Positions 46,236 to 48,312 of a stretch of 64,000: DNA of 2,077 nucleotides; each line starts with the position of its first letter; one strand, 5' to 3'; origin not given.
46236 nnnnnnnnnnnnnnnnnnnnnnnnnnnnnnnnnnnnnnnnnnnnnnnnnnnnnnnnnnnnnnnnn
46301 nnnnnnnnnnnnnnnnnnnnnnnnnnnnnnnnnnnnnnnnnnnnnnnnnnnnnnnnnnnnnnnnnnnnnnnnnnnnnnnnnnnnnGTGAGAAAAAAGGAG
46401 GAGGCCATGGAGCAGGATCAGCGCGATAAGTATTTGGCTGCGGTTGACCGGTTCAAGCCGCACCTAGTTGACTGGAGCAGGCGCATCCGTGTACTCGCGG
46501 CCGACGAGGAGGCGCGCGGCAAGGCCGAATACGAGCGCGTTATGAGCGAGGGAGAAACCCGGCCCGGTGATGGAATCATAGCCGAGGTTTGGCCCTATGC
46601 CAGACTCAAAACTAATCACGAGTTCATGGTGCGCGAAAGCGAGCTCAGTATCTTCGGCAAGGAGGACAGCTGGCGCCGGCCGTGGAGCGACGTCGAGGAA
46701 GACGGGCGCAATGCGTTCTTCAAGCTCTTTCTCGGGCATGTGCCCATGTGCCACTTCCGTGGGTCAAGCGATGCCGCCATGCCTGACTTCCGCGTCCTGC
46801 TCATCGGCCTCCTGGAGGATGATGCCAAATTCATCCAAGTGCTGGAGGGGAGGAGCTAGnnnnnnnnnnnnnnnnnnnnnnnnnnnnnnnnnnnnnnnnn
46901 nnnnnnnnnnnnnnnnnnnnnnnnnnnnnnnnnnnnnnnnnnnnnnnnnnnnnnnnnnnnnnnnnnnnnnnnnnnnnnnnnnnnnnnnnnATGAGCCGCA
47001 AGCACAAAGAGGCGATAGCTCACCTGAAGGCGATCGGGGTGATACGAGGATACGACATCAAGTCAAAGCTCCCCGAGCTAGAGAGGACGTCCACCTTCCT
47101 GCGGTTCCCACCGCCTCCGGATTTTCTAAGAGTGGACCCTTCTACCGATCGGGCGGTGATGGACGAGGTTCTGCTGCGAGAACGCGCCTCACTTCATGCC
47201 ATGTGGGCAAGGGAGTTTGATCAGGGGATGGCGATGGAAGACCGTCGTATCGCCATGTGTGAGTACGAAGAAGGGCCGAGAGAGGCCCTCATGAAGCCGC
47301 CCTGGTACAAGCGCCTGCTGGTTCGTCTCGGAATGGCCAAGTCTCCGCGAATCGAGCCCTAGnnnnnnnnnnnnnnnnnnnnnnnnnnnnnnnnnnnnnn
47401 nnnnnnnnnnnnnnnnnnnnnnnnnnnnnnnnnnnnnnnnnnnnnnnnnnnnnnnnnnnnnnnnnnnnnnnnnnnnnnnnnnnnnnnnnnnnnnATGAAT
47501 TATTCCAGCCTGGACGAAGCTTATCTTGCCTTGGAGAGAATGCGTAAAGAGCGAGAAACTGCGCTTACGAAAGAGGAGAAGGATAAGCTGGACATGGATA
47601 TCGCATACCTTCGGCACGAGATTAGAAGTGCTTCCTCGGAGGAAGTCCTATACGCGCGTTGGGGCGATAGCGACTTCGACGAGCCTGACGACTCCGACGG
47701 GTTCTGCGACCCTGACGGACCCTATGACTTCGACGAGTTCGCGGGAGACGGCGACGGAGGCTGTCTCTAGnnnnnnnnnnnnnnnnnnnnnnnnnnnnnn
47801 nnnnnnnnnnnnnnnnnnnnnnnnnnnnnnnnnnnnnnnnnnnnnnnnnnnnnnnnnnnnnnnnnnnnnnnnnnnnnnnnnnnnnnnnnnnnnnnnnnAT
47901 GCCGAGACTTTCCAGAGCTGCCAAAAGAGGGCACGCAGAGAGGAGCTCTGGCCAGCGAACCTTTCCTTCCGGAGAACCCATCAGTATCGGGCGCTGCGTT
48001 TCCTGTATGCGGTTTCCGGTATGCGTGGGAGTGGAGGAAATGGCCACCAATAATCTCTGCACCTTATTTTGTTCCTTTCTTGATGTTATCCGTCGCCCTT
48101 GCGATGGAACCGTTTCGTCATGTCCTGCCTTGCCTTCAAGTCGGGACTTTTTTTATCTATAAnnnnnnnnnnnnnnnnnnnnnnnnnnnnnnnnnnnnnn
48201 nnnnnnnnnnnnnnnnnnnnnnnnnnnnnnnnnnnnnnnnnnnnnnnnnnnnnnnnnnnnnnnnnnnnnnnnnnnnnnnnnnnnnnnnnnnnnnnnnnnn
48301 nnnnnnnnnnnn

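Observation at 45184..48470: Accessory island between lepA and recJ: AT-rich HExxH gene, frameshifted DUF559, three ORFan cassettes and a promoter-driven non-coding stretch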

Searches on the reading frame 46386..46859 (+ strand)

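Call 7: search_protein_families(library=pfam, max_evalue=1, proteins=[window:46407-46859:+])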
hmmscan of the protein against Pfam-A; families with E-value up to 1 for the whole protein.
window:46407-46859:+ (150 aa): 0 families

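Call 9: search_protein_families(library=phrogs, max_evalue=1, proteins=[P0001, P0002, P0004, P0005])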
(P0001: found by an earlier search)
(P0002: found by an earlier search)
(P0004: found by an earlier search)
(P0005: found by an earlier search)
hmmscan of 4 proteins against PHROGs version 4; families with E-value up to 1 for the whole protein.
P0001 (229 aa): 4 families
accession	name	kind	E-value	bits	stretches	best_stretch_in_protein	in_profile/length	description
phrog_12579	-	unknown function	0.068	13.3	1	39-93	9-59/545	-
phrog_12149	-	unknown function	0.13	13.6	1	44-103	3-60/93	-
phrog_10132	-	moron, auxiliary metabolic gene and host takeover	0.34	11.7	0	70-128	26-81/139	anti-restriction protein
phrog_13682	-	lysis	0.62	11.4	0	207-223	3-19/75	holin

P0002 (150 aa): 1 family
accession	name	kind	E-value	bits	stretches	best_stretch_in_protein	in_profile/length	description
phrog_24163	-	unknown function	0.088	14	0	36-72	15-51/79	-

P0004 (123 aa): 2 families
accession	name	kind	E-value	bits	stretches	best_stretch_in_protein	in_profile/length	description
phrog_18670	-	unknown function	0.16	12.9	1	65-95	8-40/63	-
phrog_29721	-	unknown function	0.22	12.8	1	49-100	28-81/96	-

P0005 (91 aa): 3 families
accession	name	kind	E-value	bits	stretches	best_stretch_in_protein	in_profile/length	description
phrog_18528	-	unknown function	0.00071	20.9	1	16-57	1-42/71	-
phrog_5305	-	unknown function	0.026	15.7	1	17-50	18-51/71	-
phrog_28286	-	unknown function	0.22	12.7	1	10-44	21-55/127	-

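Call 10: search_protein_families(library=padloc, max_evalue=1, proteins=[P0001, P0002, P0004, P0005])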
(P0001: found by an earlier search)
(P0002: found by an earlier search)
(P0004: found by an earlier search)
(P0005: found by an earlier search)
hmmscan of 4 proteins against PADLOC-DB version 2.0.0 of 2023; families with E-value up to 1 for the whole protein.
P0001 (229 aa): 0 families

P0002 (150 aa): 0 families

P0004 (123 aa): 0 families

P0005 (91 aa): 1 family
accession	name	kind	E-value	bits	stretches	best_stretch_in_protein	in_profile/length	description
PDLC03977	PD-Lambda-1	-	0.048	10.5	1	11-49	305-342/496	-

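Call 11: search_protein_families(library=ncbifam, max_evalue=1, proteins=[P0001, P0002, P0004, P0005])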
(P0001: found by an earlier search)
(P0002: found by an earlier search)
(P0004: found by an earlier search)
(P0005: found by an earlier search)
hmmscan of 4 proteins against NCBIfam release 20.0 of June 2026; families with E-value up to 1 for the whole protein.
P0001 (229 aa): 0 families

P0002 (150 aa): 0 families

P0004 (123 aa): 0 families

P0005 (91 aa): 0 families

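Call 89: search_protein_families(library=pfam, max_evalue=1, proteins=[L090:2327-2584:+, L090:3225-3464:+, L095:1972-2481:+, P0063, P0064, P0065, P0066, P0067, L090:4223-4783:-, L090:6896-7225:+])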
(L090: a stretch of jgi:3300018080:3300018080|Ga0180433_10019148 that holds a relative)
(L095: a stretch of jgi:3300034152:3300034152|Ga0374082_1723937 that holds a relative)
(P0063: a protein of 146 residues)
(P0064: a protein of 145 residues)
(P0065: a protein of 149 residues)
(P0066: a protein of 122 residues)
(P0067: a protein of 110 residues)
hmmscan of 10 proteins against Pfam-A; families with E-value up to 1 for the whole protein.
L090:2327-2584:+ (86 aa): 1 family
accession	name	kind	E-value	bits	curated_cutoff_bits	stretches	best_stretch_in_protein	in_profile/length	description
PF21128.4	MCM4_WHD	-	0.12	12.9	24.4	1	45-65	44-64/75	MCM4, winged helix domain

L090:3225-3464:+ (80 aa): 0 families

L095:1972-2481:+ (170 aa): 0 families

P0063 (146 aa): 1 family
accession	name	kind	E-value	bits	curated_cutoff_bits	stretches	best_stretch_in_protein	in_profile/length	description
PF21763.2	DHH_CID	-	0.2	12.5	27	1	77-105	39-67/84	DHH-CID domain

P0064 (145 aa): 1 family
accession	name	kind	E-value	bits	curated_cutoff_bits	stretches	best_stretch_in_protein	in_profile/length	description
PF02631.22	RecX_HTH2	-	0.095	13.4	26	0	51-65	1-15/42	RecX, second three-helix domain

P0065 (149 aa): 0 families

P0066 (122 aa): 0 families

P0067 (110 aa): 0 families

L090:4223-4783:- (186 aa): 3 families
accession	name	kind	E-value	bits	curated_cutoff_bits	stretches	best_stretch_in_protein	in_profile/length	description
PF23555.2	zf-RING_Vps41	-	0.088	12.9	30.3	1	94-107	2-15/52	Vps41 C-terminal RING finger domain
PF24460.1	DUF7575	-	0.22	11.3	28.5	0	91-101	2-12/28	Domain of unknown function (DUF7575)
PF02591.20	Zn_ribbon_9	-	0.47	11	29.1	0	87-100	16-31/33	C4-type zinc ribbon domain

L090:6896-7225:+ (110 aa): 1 family
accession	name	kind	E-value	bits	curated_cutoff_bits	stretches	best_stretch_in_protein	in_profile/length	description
PF06014.16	YqgQ-like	-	0.087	13.3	25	1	45-63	15-33/61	YqgQ-like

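Call 97: search_protein_families(library=ncbifam, max_evalue=10, proteins=[L090:2327-2584:+, L090:3225-3464:+, P0064])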
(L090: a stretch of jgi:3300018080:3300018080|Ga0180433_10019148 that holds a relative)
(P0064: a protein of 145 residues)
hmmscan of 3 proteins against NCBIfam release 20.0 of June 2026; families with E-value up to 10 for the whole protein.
L090:2327-2584:+ (86 aa): 0 families

L090:3225-3464:+ (80 aa): 1 family
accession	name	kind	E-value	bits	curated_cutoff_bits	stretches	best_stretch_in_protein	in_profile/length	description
NF002139.0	PRK00977.1-3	equivalog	0.1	12.7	68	1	21-57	14-50/84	exodeoxyribonuclease VII small subunit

P0064 (145 aa): 1 family
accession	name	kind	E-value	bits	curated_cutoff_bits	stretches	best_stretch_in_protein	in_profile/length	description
NF035926.1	scyF_NHL_VPEP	equivalog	0.05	12.7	350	1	63-142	112-187/376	scytonemin biosynthesis PEP-CTERM protein ScyF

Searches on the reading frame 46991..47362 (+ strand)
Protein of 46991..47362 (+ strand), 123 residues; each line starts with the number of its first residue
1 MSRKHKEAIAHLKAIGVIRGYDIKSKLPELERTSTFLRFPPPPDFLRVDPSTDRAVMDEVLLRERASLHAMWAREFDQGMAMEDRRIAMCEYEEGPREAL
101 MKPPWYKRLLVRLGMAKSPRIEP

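Call 7: search_protein_families(library=pfam, max_evalue=1, proteins=[window:46991-47362:+])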
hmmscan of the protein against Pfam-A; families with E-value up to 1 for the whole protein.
window:46991-47362:+ (123 aa): 0 families

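Call 9: search_protein_families(library=phrogs, max_evalue=1, proteins=[P0001, P0002, P0004, P0005])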
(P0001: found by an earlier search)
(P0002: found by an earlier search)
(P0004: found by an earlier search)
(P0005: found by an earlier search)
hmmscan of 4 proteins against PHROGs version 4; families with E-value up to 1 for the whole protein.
P0001 (229 aa): 4 families
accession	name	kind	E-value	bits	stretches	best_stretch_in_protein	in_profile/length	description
phrog_12579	-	unknown function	0.068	13.3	1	39-93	9-59/545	-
phrog_12149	-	unknown function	0.13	13.6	1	44-103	3-60/93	-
phrog_10132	-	moron, auxiliary metabolic gene and host takeover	0.34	11.7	0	70-128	26-81/139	anti-restriction protein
phrog_13682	-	lysis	0.62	11.4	0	207-223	3-19/75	holin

P0002 (150 aa): 1 family
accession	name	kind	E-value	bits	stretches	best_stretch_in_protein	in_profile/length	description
phrog_24163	-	unknown function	0.088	14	0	36-72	15-51/79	-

P0004 (123 aa): 2 families
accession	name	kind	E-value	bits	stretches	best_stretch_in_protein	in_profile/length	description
phrog_18670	-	unknown function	0.16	12.9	1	65-95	8-40/63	-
phrog_29721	-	unknown function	0.22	12.8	1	49-100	28-81/96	-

P0005 (91 aa): 3 families
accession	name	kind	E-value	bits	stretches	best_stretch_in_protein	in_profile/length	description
phrog_18528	-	unknown function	0.00071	20.9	1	16-57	1-42/71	-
phrog_5305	-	unknown function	0.026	15.7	1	17-50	18-51/71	-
phrog_28286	-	unknown function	0.22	12.7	1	10-44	21-55/127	-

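Call 10: search_protein_families(library=padloc, max_evalue=1, proteins=[P0001, P0002, P0004, P0005])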
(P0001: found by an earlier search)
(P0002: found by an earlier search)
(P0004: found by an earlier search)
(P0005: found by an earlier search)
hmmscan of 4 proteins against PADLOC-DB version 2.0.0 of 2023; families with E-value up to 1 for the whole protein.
P0001 (229 aa): 0 families

P0002 (150 aa): 0 families

P0004 (123 aa): 0 families

P0005 (91 aa): 1 family
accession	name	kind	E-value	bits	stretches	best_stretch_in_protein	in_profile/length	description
PDLC03977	PD-Lambda-1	-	0.048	10.5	1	11-49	305-342/496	-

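Call 11: search_protein_families(library=ncbifam, max_evalue=1, proteins=[P0001, P0002, P0004, P0005])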
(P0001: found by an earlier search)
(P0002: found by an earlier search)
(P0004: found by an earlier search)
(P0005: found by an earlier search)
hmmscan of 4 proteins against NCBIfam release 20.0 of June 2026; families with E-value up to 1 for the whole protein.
P0001 (229 aa): 0 families

P0002 (150 aa): 0 families

P0004 (123 aa): 0 families

P0005 (91 aa): 0 families

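Call 89: search_protein_families(library=pfam, max_evalue=1, proteins=[L090:2327-2584:+, L090:3225-3464:+, L095:1972-2481:+, P0063, P0064, P0065, P0066, P0067, L090:4223-4783:-, L090:6896-7225:+])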
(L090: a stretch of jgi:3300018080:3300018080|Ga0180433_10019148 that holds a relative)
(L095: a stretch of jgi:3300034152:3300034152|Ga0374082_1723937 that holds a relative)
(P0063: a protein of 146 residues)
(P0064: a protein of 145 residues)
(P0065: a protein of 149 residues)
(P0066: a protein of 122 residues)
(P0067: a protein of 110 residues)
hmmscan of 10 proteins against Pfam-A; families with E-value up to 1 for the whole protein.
L090:2327-2584:+ (86 aa): 1 family
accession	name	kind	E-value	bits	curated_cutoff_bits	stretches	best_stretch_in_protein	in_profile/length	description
PF21128.4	MCM4_WHD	-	0.12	12.9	24.4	1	45-65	44-64/75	MCM4, winged helix domain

L090:3225-3464:+ (80 aa): 0 families

L095:1972-2481:+ (170 aa): 0 families

P0063 (146 aa): 1 family
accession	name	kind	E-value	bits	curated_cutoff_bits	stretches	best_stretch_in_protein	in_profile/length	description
PF21763.2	DHH_CID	-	0.2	12.5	27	1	77-105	39-67/84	DHH-CID domain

P0064 (145 aa): 1 family
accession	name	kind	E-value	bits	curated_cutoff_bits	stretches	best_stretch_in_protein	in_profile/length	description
PF02631.22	RecX_HTH2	-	0.095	13.4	26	0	51-65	1-15/42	RecX, second three-helix domain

P0065 (149 aa): 0 families

P0066 (122 aa): 0 families

P0067 (110 aa): 0 families

L090:4223-4783:- (186 aa): 3 families
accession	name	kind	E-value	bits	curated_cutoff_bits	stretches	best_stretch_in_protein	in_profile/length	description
PF23555.2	zf-RING_Vps41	-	0.088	12.9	30.3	1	94-107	2-15/52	Vps41 C-terminal RING finger domain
PF24460.1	DUF7575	-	0.22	11.3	28.5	0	91-101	2-12/28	Domain of unknown function (DUF7575)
PF02591.20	Zn_ribbon_9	-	0.47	11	29.1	0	87-100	16-31/33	C4-type zinc ribbon domain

L090:6896-7225:+ (110 aa): 1 family
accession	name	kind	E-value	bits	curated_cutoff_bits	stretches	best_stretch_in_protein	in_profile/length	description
PF06014.16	YqgQ-like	-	0.087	13.3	25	1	45-63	15-33/61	YqgQ-like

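Call 97: search_protein_families(library=ncbifam, max_evalue=10, proteins=[L090:2327-2584:+, L090:3225-3464:+, P0064])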
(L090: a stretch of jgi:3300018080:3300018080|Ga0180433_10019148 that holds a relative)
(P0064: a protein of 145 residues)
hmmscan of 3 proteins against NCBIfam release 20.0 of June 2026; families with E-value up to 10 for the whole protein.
L090:2327-2584:+ (86 aa): 0 families

L090:3225-3464:+ (80 aa): 1 family
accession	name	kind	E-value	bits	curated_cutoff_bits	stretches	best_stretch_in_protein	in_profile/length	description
NF002139.0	PRK00977.1-3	equivalog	0.1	12.7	68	1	21-57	14-50/84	exodeoxyribonuclease VII small subunit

P0064 (145 aa): 1 family
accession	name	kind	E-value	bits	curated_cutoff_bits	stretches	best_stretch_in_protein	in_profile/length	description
NF035926.1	scyF_NHL_VPEP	equivalog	0.05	12.7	350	1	63-142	112-187/376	scytonemin biosynthesis PEP-CTERM protein ScyF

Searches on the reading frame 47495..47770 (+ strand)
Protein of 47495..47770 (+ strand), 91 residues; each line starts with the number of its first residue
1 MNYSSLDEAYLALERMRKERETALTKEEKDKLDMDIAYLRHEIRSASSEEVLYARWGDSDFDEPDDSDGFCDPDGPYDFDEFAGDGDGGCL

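Call 7: search_protein_families(library=pfam, max_evalue=1, proteins=[window:47495-47770:+])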
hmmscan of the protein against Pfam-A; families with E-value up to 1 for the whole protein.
window:47495-47770:+ (91 aa): 0 families

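Call 9: search_protein_families(library=phrogs, max_evalue=1, proteins=[P0001, P0002, P0004, P0005])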
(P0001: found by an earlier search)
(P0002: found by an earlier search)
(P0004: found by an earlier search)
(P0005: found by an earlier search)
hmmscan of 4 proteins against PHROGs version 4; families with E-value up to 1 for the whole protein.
P0001 (229 aa): 4 families
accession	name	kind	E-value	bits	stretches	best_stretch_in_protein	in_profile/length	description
phrog_12579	-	unknown function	0.068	13.3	1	39-93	9-59/545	-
phrog_12149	-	unknown function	0.13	13.6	1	44-103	3-60/93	-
phrog_10132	-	moron, auxiliary metabolic gene and host takeover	0.34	11.7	0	70-128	26-81/139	anti-restriction protein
phrog_13682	-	lysis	0.62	11.4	0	207-223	3-19/75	holin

P0002 (150 aa): 1 family
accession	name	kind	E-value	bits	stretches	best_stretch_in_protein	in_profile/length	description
phrog_24163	-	unknown function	0.088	14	0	36-72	15-51/79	-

P0004 (123 aa): 2 families
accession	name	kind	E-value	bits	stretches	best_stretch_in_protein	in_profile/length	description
phrog_18670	-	unknown function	0.16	12.9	1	65-95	8-40/63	-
phrog_29721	-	unknown function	0.22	12.8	1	49-100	28-81/96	-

P0005 (91 aa): 3 families
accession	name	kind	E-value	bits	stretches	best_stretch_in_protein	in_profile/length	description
phrog_18528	-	unknown function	0.00071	20.9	1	16-57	1-42/71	-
phrog_5305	-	unknown function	0.026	15.7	1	17-50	18-51/71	-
phrog_28286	-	unknown function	0.22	12.7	1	10-44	21-55/127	-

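Call 10: search_protein_families(library=padloc, max_evalue=1, proteins=[P0001, P0002, P0004, P0005])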
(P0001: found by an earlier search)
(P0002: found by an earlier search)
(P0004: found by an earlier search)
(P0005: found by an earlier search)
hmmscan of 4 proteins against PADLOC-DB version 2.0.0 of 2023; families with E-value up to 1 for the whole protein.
P0001 (229 aa): 0 families

P0002 (150 aa): 0 families

P0004 (123 aa): 0 families

P0005 (91 aa): 1 family
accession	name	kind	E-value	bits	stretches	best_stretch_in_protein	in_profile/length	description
PDLC03977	PD-Lambda-1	-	0.048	10.5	1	11-49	305-342/496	-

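Call 11: search_protein_families(library=ncbifam, max_evalue=1, proteins=[P0001, P0002, P0004, P0005])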
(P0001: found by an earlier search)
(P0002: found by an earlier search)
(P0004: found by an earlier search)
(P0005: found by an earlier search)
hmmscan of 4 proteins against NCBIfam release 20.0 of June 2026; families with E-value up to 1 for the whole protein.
P0001 (229 aa): 0 families

P0002 (150 aa): 0 families

P0004 (123 aa): 0 families

P0005 (91 aa): 0 families

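Call 89: search_protein_families(library=pfam, max_evalue=1, proteins=[L090:2327-2584:+, L090:3225-3464:+, L095:1972-2481:+, P0063, P0064, P0065, P0066, P0067, L090:4223-4783:-, L090:6896-7225:+])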
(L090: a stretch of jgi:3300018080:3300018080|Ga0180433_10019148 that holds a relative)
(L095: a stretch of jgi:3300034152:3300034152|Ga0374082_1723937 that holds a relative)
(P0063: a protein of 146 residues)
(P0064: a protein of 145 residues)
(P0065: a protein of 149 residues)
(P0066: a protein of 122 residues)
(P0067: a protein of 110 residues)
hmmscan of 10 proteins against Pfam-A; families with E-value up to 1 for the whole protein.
L090:2327-2584:+ (86 aa): 1 family
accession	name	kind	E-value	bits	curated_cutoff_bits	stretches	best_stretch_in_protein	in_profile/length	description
PF21128.4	MCM4_WHD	-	0.12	12.9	24.4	1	45-65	44-64/75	MCM4, winged helix domain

L090:3225-3464:+ (80 aa): 0 families

L095:1972-2481:+ (170 aa): 0 families

P0063 (146 aa): 1 family
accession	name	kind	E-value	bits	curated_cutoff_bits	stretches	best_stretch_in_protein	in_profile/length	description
PF21763.2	DHH_CID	-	0.2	12.5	27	1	77-105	39-67/84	DHH-CID domain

P0064 (145 aa): 1 family
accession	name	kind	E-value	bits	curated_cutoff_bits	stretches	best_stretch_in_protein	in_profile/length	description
PF02631.22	RecX_HTH2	-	0.095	13.4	26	0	51-65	1-15/42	RecX, second three-helix domain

P0065 (149 aa): 0 families

P0066 (122 aa): 0 families

P0067 (110 aa): 0 families

L090:4223-4783:- (186 aa): 3 families
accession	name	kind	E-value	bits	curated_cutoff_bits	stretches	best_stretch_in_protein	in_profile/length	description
PF23555.2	zf-RING_Vps41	-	0.088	12.9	30.3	1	94-107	2-15/52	Vps41 C-terminal RING finger domain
PF24460.1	DUF7575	-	0.22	11.3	28.5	0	91-101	2-12/28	Domain of unknown function (DUF7575)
PF02591.20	Zn_ribbon_9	-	0.47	11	29.1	0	87-100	16-31/33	C4-type zinc ribbon domain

L090:6896-7225:+ (110 aa): 1 family
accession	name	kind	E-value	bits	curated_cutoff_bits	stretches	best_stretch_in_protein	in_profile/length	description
PF06014.16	YqgQ-like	-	0.087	13.3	25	1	45-63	15-33/61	YqgQ-like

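Call 97: search_protein_families(library=ncbifam, max_evalue=10, proteins=[L090:2327-2584:+, L090:3225-3464:+, P0064])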
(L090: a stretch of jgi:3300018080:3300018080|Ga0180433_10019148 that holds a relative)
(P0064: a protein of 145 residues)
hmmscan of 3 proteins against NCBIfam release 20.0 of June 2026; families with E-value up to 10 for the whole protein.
L090:2327-2584:+ (86 aa): 0 families

L090:3225-3464:+ (80 aa): 1 family
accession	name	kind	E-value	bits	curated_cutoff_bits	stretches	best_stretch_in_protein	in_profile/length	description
NF002139.0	PRK00977.1-3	equivalog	0.1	12.7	68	1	21-57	14-50/84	exodeoxyribonuclease VII small subunit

P0064 (145 aa): 1 family
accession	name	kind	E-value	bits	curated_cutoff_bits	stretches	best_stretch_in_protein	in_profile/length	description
NF035926.1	scyF_NHL_VPEP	equivalog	0.05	12.7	350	1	63-142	112-187/376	scytonemin biosynthesis PEP-CTERM protein ScyF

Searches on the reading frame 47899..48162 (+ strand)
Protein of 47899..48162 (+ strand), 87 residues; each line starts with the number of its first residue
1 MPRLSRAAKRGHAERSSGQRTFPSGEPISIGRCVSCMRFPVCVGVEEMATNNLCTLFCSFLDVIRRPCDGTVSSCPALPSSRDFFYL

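Call 7: search_protein_families(library=pfam, max_evalue=1, proteins=[window:47899-48162:+])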
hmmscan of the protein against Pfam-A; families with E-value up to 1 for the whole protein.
window:47899-48162:+ (87 aa): 0 families

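Call 9: search_protein_families(library=phrogs, max_evalue=1, proteins=[P0001, P0002, P0004, P0005, window:47899-48162:+])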
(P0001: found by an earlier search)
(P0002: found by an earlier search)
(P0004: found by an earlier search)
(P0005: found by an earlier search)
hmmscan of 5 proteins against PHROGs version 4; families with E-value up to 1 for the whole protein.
P0001 (229 aa): 4 families
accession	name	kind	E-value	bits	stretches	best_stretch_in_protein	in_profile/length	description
phrog_12579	-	unknown function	0.068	13.3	1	39-93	9-59/545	-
phrog_12149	-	unknown function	0.13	13.6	1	44-103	3-60/93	-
phrog_10132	-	moron, auxiliary metabolic gene and host takeover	0.34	11.7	0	70-128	26-81/139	anti-restriction protein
phrog_13682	-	lysis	0.62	11.4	0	207-223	3-19/75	holin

P0002 (150 aa): 1 family
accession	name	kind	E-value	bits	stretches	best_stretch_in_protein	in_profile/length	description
phrog_24163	-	unknown function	0.088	14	0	36-72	15-51/79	-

P0004 (123 aa): 2 families
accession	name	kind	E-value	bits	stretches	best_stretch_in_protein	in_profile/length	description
phrog_18670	-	unknown function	0.16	12.9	1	65-95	8-40/63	-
phrog_29721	-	unknown function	0.22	12.8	1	49-100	28-81/96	-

P0005 (91 aa): 3 families
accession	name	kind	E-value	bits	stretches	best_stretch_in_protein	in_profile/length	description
phrog_18528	-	unknown function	0.00071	20.9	1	16-57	1-42/71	-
phrog_5305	-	unknown function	0.026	15.7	1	17-50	18-51/71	-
phrog_28286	-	unknown function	0.22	12.7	1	10-44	21-55/127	-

window:47899-48162:+ (87 aa): 0 families

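Call 10: search_protein_families(library=padloc, max_evalue=1, proteins=[P0001, P0002, P0004, P0005, window:47899-48162:+])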
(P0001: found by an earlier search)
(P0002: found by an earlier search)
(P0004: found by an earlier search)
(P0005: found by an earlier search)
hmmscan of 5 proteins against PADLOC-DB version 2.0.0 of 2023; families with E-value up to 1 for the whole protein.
P0001 (229 aa): 0 families

P0002 (150 aa): 0 families

P0004 (123 aa): 0 families

P0005 (91 aa): 1 family
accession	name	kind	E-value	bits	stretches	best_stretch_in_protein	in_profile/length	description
PDLC03977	PD-Lambda-1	-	0.048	10.5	1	11-49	305-342/496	-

window:47899-48162:+ (87 aa): 0 families

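Call 11: search_protein_families(library=ncbifam, max_evalue=1, proteins=[P0001, P0002, P0004, P0005, window:47899-48162:+])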
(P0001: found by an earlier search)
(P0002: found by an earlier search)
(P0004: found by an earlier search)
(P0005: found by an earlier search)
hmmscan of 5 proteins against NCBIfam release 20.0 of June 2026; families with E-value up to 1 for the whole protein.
P0001 (229 aa): 0 families

P0002 (150 aa): 0 families

P0004 (123 aa): 0 families

P0005 (91 aa): 0 families

window:47899-48162:+ (87 aa): 0 families

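Call 89: search_protein_families(library=pfam, max_evalue=1, proteins=[L090:2327-2584:+, L090:3225-3464:+, L095:1972-2481:+, P0063, P0064, P0065, P0066, P0067, L090:4223-4783:-, L090:6896-7225:+])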
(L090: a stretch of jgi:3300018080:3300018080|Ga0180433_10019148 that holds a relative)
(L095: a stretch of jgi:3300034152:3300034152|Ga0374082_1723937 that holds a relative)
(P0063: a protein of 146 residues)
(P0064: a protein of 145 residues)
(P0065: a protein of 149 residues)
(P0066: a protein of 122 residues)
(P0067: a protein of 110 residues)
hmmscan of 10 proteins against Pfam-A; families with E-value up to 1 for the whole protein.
L090:2327-2584:+ (86 aa): 1 family
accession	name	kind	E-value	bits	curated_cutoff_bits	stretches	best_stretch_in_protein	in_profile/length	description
PF21128.4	MCM4_WHD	-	0.12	12.9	24.4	1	45-65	44-64/75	MCM4, winged helix domain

L090:3225-3464:+ (80 aa): 0 families

L095:1972-2481:+ (170 aa): 0 families

P0063 (146 aa): 1 family
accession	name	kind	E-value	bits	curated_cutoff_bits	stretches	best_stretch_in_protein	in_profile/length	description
PF21763.2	DHH_CID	-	0.2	12.5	27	1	77-105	39-67/84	DHH-CID domain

P0064 (145 aa): 1 family
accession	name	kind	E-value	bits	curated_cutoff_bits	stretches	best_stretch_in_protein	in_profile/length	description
PF02631.22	RecX_HTH2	-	0.095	13.4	26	0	51-65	1-15/42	RecX, second three-helix domain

P0065 (149 aa): 0 families

P0066 (122 aa): 0 families

P0067 (110 aa): 0 families

L090:4223-4783:- (186 aa): 3 families
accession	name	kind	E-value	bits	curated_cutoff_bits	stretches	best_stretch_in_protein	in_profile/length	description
PF23555.2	zf-RING_Vps41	-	0.088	12.9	30.3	1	94-107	2-15/52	Vps41 C-terminal RING finger domain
PF24460.1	DUF7575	-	0.22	11.3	28.5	0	91-101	2-12/28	Domain of unknown function (DUF7575)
PF02591.20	Zn_ribbon_9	-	0.47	11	29.1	0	87-100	16-31/33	C4-type zinc ribbon domain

L090:6896-7225:+ (110 aa): 1 family
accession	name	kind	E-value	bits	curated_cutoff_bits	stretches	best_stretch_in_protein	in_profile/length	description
PF06014.16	YqgQ-like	-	0.087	13.3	25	1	45-63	15-33/61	YqgQ-like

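Call 97: search_protein_families(library=ncbifam, max_evalue=10, proteins=[L090:2327-2584:+, L090:3225-3464:+, P0064])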
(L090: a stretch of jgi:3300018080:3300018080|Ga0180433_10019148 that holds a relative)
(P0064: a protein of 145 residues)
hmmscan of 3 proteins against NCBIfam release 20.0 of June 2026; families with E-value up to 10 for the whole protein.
L090:2327-2584:+ (86 aa): 0 families

L090:3225-3464:+ (80 aa): 1 family
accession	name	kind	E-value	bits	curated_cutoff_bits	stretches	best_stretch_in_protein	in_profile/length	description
NF002139.0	PRK00977.1-3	equivalog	0.1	12.7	68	1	21-57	14-50/84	exodeoxyribonuclease VII small subunit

P0064 (145 aa): 1 family
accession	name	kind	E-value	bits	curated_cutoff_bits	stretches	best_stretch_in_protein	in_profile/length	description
NF035926.1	scyF_NHL_VPEP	equivalog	0.05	12.7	350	1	63-142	112-187/376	scytonemin biosynthesis PEP-CTERM protein ScyF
